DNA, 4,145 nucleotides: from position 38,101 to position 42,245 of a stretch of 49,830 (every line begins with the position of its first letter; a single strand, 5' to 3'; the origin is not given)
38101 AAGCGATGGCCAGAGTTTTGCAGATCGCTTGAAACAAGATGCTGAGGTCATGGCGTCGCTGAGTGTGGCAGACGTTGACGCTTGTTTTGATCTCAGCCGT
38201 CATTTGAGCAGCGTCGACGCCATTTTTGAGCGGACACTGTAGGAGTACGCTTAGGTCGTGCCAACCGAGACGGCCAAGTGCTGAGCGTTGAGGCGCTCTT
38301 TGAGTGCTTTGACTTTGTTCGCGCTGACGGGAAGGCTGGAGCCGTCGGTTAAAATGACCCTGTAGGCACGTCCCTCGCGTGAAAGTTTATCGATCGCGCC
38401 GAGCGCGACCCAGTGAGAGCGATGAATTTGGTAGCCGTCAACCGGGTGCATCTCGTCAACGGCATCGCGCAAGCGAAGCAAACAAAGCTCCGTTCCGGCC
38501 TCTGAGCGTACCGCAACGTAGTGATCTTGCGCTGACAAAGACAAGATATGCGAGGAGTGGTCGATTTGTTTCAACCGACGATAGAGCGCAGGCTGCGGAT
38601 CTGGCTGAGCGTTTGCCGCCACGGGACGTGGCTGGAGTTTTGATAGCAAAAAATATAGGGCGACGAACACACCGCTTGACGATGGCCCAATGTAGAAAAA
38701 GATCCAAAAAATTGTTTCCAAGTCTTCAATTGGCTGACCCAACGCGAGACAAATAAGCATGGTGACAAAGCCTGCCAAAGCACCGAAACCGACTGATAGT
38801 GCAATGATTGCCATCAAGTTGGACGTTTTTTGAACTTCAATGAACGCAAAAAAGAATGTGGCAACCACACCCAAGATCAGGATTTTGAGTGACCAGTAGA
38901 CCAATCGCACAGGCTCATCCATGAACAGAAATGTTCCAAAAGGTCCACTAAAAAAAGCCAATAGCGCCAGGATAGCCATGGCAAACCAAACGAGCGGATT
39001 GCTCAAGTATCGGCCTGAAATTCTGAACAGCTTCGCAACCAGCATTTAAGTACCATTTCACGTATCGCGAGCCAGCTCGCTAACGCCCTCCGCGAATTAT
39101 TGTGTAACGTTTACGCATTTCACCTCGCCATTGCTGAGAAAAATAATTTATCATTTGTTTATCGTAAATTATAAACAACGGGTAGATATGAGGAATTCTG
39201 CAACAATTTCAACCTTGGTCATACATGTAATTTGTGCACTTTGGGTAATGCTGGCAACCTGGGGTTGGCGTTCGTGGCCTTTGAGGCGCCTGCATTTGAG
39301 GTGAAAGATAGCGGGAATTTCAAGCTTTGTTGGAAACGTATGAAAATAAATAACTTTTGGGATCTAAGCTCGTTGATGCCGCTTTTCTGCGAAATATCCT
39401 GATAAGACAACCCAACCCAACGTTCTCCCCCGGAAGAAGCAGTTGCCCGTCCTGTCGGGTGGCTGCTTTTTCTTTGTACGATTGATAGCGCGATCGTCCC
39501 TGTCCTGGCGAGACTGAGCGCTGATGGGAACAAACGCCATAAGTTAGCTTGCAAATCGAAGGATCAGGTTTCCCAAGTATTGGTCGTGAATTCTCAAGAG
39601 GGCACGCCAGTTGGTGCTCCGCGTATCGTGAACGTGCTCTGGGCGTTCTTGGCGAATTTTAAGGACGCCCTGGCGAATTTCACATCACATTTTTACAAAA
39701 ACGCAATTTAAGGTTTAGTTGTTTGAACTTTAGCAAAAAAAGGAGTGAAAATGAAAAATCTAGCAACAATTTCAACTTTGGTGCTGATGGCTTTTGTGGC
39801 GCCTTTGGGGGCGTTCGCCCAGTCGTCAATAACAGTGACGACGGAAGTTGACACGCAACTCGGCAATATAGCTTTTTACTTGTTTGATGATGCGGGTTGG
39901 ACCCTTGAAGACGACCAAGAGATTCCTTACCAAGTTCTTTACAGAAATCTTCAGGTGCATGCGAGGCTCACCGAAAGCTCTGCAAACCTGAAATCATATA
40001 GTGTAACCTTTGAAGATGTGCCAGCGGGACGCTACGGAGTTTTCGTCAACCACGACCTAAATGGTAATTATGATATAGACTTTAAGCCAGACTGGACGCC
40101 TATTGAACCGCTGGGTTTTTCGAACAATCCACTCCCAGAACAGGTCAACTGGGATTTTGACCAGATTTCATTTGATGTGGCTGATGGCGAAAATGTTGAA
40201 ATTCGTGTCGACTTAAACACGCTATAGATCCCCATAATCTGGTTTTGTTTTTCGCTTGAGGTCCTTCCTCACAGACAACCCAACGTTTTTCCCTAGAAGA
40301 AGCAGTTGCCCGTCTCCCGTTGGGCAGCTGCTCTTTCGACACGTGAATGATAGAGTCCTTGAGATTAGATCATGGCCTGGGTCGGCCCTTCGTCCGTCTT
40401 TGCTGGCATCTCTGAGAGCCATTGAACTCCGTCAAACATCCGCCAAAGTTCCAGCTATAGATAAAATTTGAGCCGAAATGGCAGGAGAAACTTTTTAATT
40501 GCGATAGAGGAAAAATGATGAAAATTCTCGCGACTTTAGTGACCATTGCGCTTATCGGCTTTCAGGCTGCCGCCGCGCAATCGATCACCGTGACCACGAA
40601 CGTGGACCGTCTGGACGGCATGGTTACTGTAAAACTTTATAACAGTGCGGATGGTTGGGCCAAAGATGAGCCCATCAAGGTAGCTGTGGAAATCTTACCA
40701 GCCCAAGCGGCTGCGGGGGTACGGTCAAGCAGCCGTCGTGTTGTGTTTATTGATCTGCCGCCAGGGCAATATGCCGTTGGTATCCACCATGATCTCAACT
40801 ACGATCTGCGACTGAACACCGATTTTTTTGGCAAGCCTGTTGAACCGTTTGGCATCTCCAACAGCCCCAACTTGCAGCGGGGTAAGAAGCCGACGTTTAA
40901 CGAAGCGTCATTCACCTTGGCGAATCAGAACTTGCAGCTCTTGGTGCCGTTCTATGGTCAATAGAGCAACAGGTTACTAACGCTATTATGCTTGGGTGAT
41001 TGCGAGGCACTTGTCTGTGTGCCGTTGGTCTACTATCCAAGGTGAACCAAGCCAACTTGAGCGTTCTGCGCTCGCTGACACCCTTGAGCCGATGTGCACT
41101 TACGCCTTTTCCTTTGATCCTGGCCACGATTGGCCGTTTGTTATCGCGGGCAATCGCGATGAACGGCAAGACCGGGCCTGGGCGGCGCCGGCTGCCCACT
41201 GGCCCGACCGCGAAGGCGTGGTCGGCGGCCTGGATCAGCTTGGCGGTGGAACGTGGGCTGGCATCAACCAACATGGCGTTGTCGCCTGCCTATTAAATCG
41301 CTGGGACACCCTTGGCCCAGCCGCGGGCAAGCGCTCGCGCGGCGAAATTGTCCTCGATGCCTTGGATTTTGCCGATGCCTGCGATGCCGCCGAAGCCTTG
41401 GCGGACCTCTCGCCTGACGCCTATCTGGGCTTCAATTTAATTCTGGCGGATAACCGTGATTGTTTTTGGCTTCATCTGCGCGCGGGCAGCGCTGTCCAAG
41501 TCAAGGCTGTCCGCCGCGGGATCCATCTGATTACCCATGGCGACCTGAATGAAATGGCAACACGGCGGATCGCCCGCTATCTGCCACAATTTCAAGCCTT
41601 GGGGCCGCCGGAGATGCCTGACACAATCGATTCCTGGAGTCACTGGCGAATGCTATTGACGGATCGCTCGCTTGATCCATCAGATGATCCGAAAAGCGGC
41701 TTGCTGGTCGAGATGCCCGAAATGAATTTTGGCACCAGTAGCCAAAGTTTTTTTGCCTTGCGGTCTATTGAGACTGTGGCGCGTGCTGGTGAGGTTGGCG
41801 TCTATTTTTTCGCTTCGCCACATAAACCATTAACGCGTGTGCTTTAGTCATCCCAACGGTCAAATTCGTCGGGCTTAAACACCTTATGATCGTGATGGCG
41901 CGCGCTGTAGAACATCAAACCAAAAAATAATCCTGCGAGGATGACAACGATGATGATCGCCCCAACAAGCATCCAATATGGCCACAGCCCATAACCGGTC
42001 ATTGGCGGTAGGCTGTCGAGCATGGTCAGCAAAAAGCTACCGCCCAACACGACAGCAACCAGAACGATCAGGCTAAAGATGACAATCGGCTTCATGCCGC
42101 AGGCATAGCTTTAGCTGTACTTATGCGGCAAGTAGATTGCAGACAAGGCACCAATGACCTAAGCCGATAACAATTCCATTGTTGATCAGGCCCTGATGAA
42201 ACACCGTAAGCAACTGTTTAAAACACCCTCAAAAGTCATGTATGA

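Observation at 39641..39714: Perfect 10-bp direct repeat at 21-bp phasing upstream of a DUF2141 gene, next to a LytTR regulator gene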

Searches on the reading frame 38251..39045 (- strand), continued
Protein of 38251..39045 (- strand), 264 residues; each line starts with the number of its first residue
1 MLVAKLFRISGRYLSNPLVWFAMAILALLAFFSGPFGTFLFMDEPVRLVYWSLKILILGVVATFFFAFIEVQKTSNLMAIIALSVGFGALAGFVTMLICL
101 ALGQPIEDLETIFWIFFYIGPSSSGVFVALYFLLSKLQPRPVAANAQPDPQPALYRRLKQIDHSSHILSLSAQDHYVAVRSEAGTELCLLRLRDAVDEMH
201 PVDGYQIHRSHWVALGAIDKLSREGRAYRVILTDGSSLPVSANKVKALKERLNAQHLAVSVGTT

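Call 68: predict_structure(alignment_id=A2)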
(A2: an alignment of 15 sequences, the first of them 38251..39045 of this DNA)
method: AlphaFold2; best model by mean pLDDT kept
length: 264 residues; sequences in the alignment: 15
mean_pLDDT: 87.5   pTM: 0.56
mean pLDDT of the five models: 87.5, 86.6, 85.5, 83.9, 83.7
residues with pLDDT >= 90: 164; 70-90: 77; 50-70: 12; < 50: 11
segments of 3 or more residues with pLDDT < 50: 141-148
pLDDT, mean of each block of 10 residues (from residue 1): 90 93 96 88 92 95 94 86 95 89 80 87 93 80 46 82 84 95 92 92 93 95 94 95 94 70 49
secondary structure, 60 per line:
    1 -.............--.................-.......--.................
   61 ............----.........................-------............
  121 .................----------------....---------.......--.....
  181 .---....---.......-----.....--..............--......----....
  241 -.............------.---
elements in order: H2-14 H17-33 H35-41 H44-72 H77-101 H109-137 H154-157 E167-173 E176-181 E185-188 H192-198 E204-208 E211-214 E218-224 E227-232 E237-240 H242-254
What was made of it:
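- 38251..39045 (-): Gene for the membrane-anchored LytTR protein (264 aa). It has an N-terminal helix, four transmembrane helices, a disordered Pro/Gln-rich linker and a C-terminal LytTR fold. AlphaFold2 model with pLDDT 87.5 (call 68).
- On HigX-like membrane regulators (four transmembrane helices plus LytTR domain): The AlphaFold2 model (pLDDT 87.5) has helices at 17-41, 44-72, 77-101 and 109-137, a disordered stretch at 141-148, and a beta fold at 167-254 (call 68).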

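Call 71: fold_search(model_id=the predicted structure, library=pdb)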
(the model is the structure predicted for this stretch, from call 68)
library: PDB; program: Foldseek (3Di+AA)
matches with E <= 10: 824; with E <= 0.001: 7
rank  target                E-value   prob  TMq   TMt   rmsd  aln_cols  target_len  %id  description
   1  3d6w_B                1.8e-06  1.00  0.30  0.68   2.1        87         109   20  LytTr DNA-binding domain of putative methyl-accepting/DNA response regulator from Bacillus cereus. (released 2008-07-15)
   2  3d6w_A                7.1e-06  1.00  0.30  0.68   2.1        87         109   20  LytTr DNA-binding domain of putative methyl-accepting/DNA response regulator from Bacillus cereus. (released 2008-07-15)
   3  4cbv_E                1.3e-04  1.00  0.29  0.30   3.1        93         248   19  X-ray structure of full-length ComE from Streptococcus pneumoniae. (released 2014-02-12)
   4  4cbv_A                1.4e-04  1.00  0.27  0.29   4.0        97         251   20  X-ray structure of full-length ComE from Streptococcus pneumoniae. (released 2014-02-12)
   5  4cbv_C                2.8e-04  1.00  0.28  0.30   3.1        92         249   20  X-ray structure of full-length ComE from Streptococcus pneumoniae. (released 2014-02-12)
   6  4cbv_D                4.3e-04  1.00  0.29  0.30   3.1        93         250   19  X-ray structure of full-length ComE from Streptococcus pneumoniae. (released 2014-02-12)
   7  4cbv_F                5.5e-04  1.00  0.28  0.29   3.3        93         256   19  X-ray structure of full-length ComE from Streptococcus pneumoniae. (released 2014-02-12)
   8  4xqj_A                1.9e-03  1.00  0.27  0.67   2.3        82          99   15  Crystal structure of AgrA LytTR domain in complex with promoters (released 2016-04-06)
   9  4xqj_D                2.4e-03  1.00  0.27  0.67   2.3        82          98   15  Crystal structure of AgrA LytTR domain in complex with promoters (released 2016-04-06)
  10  4xqn_A                2.7e-03  1.00  0.27  0.68   2.2        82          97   15  Crystal structure of AgrA LytTR domain in complex with promoters (released 2016-04-06)
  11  3bs1_A                3.7e-03  1.00  0.27  0.65   2.3        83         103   14  Structure of the Staphylococcus aureus AgrA LytTR Domain Bound to DNA Reveals a Beta Fold with a Novel Mode of Binding (released 2008-04-08)
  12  4g4k_B                5.2e-03  1.00  0.27  0.66   2.5        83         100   14  Structure of the Staphylococcus aureus AgrA LytTR Domain (released 2012-12-19)
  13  4g4k_A                6.3e-03  1.00  0.27  0.67   2.5        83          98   14  Structure of the Staphylococcus aureus AgrA LytTR Domain (released 2012-12-19)
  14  1b9n_B                3.7e-02  0.21  0.12  0.13  16.7       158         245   14  REGULATOR FROM ESCHERICHIA COLI (released 2000-03-15)
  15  3odw_B                5.3e-02  0.12  0.15  0.13  18.3       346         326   10  Crystal Structure of the Linker-DH/PH domains of p115-RhoGEF (released 2011-01-05)
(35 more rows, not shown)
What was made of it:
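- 38251..39045 (-): Foldseek hits to 3D6W, ComE 4CBV and AgrA 4XQJ/3BS1 (call 71).
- On HigX-like membrane regulators (four transmembrane helices plus LytTR domain): Foldseek matches LytTR structures (call 71).
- Closest known: AgrA / ComE / PlnC-type operators of Gram-positive quorum-sensing regulators. Same: The predicted domain here superposes on AgrA and ComE LytTR structures (TM-score normalised to the target 0.65-0.68 for AgrA and about 0.30 for full-length ComE, call 71).
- The model shows four transmembrane helices, a linker and a LytTR fold that matches the DNA-bound AgrA structure (calls 68, 71).
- Tried and rejected: The fold comparison did (call 71).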

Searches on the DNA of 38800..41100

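Call 59: search_rna_families(source=window, start=38800, end=41100, threshold=evalue, max_evalue=1)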
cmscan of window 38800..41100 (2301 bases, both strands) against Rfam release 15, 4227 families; matches with E-value up to 1: 0.
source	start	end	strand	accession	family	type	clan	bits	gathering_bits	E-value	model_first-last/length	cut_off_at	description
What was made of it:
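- There is no Rfam match in the region (call 59). There is no Rfam match (call 59).
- Tried and rejected: None was found in 38800-41100 at E <= 1 (call 59).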

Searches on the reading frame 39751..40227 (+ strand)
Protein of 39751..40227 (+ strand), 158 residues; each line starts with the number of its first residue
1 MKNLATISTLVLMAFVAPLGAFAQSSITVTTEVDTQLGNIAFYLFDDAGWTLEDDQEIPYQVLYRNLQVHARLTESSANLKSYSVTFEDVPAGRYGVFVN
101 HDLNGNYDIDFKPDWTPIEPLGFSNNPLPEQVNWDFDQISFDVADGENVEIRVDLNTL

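Call 6: search_protein_families(library=pfam, proteins=[window:39751-40227:+], max_evalue=0.01)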
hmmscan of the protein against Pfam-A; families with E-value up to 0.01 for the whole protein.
window:39751-40227:+ (158 aa): 1 family
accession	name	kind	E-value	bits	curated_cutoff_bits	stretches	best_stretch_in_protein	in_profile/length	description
PF09912.14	DUF2141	-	2.6e-14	53.6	24.4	1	77-149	38-109/112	Uncharacterized protein conserved in bacteria (DUF2141)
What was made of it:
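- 39751..40227 (+): Intact DUF2141 gene with a signal peptide. It is the likely regulated target of copy B. Pfam DUF2141 hit at 2.6e-14 (call 6).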

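Call 61: search_protein_families(library=ncbifam, proteins=[window:39751-40227:+], max_evalue=0.01)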
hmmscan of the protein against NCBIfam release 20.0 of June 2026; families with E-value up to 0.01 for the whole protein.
window:39751-40227:+ (158 aa): 0 families

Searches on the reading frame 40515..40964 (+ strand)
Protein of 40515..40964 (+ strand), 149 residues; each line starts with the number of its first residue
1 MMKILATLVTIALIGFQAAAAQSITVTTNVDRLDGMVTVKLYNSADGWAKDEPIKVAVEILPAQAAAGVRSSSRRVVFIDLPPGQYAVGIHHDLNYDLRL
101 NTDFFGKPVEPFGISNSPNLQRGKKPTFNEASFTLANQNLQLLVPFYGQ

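Call 6: search_protein_families(library=pfam, proteins=[window:40515-40964:+], max_evalue=0.01)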
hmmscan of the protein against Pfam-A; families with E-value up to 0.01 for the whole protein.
window:40515-40964:+ (149 aa): 1 family
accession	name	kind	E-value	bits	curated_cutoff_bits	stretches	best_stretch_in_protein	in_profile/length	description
PF09912.14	DUF2141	-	8.2e-23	80.9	24.4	1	28-140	4-109/112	Uncharacterized protein conserved in bacteria (DUF2141)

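Call 61: search_protein_families(library=ncbifam, proteins=[window:40515-40964:+], max_evalue=0.01)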
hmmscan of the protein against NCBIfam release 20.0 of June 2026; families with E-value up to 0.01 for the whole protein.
window:40515-40964:+ (149 aa): 0 families

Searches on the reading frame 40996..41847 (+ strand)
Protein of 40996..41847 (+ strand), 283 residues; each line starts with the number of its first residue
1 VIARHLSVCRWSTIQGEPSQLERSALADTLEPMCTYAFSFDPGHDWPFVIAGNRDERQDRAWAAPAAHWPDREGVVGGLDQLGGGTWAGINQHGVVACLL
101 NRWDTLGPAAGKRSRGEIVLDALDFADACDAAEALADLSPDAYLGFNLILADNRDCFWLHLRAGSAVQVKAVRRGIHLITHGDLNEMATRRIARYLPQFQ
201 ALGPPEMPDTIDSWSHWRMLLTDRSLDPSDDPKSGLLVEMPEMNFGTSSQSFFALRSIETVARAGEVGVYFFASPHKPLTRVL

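Call 6: search_protein_families(library=pfam, proteins=[window:40996-41847:+], max_evalue=0.01)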
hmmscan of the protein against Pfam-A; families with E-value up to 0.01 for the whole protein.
window:40996-41847:+ (283 aa): 1 family
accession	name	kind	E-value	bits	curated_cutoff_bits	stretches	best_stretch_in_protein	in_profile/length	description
PF05742.17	TANGO2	-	8e-26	92.2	22.6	1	33-186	1-160/257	Transport and Golgi organisation 2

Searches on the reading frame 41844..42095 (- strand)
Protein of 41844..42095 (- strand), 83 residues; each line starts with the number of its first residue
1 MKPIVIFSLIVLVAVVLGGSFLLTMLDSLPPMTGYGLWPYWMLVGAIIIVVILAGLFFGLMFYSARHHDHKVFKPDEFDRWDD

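Call 6: search_protein_families(library=pfam, proteins=[window:41844-42095:-], max_evalue=0.01)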
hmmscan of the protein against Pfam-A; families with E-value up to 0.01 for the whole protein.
window:41844-42095:- (83 aa): 1 family
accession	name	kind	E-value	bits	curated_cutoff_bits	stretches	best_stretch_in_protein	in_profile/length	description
PF13937.11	DUF4212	-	0.0074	17.1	30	1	4-67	11-75/79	Domain of unknown function (DUF4212)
